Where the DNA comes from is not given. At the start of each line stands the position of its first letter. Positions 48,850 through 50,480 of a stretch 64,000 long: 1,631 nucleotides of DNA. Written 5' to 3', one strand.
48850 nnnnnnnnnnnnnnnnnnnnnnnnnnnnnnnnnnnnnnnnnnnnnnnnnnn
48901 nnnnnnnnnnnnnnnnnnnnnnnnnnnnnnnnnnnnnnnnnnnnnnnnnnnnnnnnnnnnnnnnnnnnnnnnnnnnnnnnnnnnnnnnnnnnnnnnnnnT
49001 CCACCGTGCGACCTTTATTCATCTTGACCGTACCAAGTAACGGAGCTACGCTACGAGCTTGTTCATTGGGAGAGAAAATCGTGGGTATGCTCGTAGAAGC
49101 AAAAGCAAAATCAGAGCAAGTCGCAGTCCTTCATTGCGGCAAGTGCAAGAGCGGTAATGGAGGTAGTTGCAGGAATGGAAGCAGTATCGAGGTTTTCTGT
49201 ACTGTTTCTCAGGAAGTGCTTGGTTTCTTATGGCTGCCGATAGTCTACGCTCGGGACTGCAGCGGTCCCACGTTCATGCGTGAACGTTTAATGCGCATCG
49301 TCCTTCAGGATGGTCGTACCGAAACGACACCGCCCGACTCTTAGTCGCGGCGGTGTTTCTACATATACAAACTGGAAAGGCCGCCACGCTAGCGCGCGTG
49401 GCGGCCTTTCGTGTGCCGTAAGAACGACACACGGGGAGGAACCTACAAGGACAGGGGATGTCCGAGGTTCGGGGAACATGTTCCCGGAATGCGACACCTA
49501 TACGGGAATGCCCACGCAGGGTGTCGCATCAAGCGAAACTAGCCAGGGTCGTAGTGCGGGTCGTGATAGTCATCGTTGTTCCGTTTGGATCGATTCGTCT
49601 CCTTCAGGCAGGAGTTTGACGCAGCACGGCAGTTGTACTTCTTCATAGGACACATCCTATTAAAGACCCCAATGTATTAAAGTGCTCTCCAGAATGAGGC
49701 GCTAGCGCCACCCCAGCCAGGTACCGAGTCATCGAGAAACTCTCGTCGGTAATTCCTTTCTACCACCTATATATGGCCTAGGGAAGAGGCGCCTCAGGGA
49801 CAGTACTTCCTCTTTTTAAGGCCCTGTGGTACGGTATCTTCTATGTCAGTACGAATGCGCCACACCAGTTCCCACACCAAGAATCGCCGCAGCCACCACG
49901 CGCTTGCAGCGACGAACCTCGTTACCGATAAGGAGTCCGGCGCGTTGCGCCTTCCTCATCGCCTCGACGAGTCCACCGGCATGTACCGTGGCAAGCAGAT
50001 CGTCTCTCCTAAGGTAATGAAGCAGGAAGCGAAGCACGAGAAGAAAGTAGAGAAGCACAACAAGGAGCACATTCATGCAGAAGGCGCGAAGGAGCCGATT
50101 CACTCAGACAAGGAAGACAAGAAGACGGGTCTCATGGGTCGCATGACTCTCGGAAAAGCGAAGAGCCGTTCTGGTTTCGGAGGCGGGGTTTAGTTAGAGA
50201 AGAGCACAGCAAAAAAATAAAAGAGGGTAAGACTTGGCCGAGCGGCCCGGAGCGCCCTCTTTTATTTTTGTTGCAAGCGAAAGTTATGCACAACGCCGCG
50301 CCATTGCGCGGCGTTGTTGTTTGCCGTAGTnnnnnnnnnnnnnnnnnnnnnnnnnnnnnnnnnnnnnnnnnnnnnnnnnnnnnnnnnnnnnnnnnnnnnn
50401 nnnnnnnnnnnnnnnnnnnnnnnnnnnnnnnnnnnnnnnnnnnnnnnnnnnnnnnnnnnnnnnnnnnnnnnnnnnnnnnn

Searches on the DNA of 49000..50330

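Call 69: search_rna_families(source=window, start=49000, end=50330, threshold=evalue, max_evalue=1)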
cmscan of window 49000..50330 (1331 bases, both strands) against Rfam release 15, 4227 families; matches with E-value up to 1: 6.
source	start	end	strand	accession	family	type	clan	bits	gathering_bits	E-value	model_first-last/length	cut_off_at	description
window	49327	49412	+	RF02450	ncr1175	Gene; sRNA;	-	30.5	60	0.0037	1-110/110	no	Bacillus sRNA ncr1175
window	50199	50319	+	RF00512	Leu_leader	Cis-reg; leader;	-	27.6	50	0.0031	1-148/148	no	Leucine operon leader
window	50281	50323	-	RF02066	STnc320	Gene; sRNA;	-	21.3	50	0.36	14-55/55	no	Salmonella enterica sRNA STnc320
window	49367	49411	-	RF00489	ctRNA_p42d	Gene; antisense;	-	20.9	50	0.14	1-46/46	no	ctRNA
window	50288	50330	-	RF00512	Leu_leader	Cis-reg; leader;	-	19.8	50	0.32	106-148/148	5'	Leucine operon leader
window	49144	49219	+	RF02111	IS009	Gene;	-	16.8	117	0.26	1-199/199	no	IS009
